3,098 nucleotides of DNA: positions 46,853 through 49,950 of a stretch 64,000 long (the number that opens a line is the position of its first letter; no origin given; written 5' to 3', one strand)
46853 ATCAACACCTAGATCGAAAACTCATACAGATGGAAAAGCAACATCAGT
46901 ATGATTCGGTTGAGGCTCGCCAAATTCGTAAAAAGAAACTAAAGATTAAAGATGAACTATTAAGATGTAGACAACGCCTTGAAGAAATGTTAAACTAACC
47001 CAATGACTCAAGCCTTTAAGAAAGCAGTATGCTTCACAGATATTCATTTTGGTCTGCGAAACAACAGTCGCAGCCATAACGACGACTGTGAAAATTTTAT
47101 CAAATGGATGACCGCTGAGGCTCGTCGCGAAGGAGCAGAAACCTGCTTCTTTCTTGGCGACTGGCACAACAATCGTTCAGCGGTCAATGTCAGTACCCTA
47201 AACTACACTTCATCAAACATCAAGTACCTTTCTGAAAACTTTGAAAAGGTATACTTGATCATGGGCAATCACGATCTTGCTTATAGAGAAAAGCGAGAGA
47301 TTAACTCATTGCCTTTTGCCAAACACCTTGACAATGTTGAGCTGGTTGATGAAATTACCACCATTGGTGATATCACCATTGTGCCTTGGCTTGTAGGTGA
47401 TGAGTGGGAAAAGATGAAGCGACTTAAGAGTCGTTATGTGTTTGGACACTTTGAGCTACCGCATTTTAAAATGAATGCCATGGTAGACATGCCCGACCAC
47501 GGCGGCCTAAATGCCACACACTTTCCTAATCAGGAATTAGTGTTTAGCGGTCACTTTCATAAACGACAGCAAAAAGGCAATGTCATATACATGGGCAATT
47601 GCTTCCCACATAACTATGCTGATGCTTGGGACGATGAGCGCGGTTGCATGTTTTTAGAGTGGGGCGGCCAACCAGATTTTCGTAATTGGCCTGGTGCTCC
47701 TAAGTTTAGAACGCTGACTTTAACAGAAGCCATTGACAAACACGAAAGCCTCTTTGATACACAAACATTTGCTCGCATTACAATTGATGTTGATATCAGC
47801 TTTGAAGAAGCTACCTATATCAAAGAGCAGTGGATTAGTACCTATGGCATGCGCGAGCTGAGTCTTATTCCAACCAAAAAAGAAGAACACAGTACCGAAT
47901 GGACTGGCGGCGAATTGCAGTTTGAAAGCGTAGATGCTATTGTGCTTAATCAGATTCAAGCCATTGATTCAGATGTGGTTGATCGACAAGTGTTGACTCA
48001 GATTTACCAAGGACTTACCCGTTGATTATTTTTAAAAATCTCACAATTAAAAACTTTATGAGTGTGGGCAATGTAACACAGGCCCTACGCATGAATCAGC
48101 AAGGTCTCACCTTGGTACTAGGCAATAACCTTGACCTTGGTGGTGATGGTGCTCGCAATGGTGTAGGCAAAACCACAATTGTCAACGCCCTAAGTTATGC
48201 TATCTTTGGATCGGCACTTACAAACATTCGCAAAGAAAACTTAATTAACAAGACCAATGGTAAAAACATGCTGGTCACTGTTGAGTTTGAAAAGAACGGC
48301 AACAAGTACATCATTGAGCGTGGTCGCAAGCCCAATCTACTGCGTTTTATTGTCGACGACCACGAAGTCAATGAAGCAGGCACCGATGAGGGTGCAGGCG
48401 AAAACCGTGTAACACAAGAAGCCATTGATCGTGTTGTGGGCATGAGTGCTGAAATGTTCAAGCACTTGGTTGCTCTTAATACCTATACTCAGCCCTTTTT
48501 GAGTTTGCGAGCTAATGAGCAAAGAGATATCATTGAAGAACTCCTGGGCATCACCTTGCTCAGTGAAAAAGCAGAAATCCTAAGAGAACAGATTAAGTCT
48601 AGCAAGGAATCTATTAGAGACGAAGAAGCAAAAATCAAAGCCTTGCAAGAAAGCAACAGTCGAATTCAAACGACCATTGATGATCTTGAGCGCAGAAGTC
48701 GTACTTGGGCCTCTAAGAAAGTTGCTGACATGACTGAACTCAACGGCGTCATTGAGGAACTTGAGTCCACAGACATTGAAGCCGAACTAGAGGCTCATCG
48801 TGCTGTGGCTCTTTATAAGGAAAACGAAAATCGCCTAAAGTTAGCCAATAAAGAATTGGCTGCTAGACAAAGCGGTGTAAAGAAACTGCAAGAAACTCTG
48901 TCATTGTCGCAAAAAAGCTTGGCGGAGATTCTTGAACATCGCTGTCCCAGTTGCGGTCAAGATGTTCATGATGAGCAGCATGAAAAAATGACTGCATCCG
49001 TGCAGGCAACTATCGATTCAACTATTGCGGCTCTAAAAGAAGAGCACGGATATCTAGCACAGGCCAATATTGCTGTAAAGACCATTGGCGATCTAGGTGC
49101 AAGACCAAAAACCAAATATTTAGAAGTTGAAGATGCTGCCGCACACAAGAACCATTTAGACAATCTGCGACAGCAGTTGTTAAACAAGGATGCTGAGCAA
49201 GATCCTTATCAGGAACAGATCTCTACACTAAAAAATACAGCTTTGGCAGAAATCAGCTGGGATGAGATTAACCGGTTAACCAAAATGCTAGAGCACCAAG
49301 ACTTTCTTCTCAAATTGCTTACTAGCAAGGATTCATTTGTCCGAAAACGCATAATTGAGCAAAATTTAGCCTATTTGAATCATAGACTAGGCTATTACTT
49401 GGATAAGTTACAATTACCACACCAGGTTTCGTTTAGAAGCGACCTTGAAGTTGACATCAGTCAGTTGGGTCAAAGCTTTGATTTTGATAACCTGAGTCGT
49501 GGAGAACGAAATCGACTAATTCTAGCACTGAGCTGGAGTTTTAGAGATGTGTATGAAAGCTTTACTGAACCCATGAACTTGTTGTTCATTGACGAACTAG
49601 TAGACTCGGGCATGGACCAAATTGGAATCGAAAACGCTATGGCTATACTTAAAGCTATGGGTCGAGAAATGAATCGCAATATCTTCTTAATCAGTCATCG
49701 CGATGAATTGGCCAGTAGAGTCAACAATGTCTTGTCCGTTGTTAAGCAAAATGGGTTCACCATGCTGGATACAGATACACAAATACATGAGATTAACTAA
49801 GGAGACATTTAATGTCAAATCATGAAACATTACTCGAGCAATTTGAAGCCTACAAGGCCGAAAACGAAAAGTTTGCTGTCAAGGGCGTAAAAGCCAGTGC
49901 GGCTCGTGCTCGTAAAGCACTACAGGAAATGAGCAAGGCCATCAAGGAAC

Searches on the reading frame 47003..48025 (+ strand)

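Call 47: search_protein_families(library=phrogs, proteins=[window:47003-48025:+], max_evalue=0.001)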
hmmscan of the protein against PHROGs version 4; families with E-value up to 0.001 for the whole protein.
window:47003-48025:+ (340 aa): 2 families
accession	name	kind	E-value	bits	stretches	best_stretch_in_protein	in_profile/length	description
phrog_100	-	DNA, RNA and nucleotide metabolism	2e-65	222.8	1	5-327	28-360/989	SbcD-like subunit of palindrome specific endonuclease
phrog_1649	-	other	9.8e-10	38.6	1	4-122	34-144/308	metallo-phosphoesterase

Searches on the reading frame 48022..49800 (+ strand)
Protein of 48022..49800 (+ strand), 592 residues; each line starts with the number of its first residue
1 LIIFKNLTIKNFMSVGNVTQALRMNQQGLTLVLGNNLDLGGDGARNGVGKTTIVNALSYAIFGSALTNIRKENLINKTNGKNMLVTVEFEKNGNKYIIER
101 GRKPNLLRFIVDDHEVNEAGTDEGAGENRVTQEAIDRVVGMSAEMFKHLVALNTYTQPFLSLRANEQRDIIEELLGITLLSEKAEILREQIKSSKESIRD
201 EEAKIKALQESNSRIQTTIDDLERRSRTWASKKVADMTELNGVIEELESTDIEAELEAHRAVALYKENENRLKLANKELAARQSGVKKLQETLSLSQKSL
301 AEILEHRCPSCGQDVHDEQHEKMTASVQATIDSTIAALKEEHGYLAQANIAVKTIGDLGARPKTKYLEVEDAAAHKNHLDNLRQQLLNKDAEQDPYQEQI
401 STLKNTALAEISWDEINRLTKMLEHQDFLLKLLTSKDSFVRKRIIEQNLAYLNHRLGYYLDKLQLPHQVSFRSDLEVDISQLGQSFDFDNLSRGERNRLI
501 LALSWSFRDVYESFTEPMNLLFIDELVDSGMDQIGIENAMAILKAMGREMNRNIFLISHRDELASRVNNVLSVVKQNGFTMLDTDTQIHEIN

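Call 47: search_protein_families(library=phrogs, proteins=[window:48022-49800:+], max_evalue=0.001)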
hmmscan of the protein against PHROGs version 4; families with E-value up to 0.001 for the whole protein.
window:48022-49800:+ (592 aa): 3 families
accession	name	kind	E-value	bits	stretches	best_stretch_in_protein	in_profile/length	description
phrog_77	-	DNA, RNA and nucleotide metabolism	1.5e-102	345.8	1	1-589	295-960/967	SbcC-like subunit of palindrome specific endonuclease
phrog_21388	-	DNA, RNA and nucleotide metabolism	6.5e-20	72.5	1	1-105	1-102/126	exonuclease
phrog_19980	-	unknown function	3.3e-13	49.9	2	46-291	36-286/1068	-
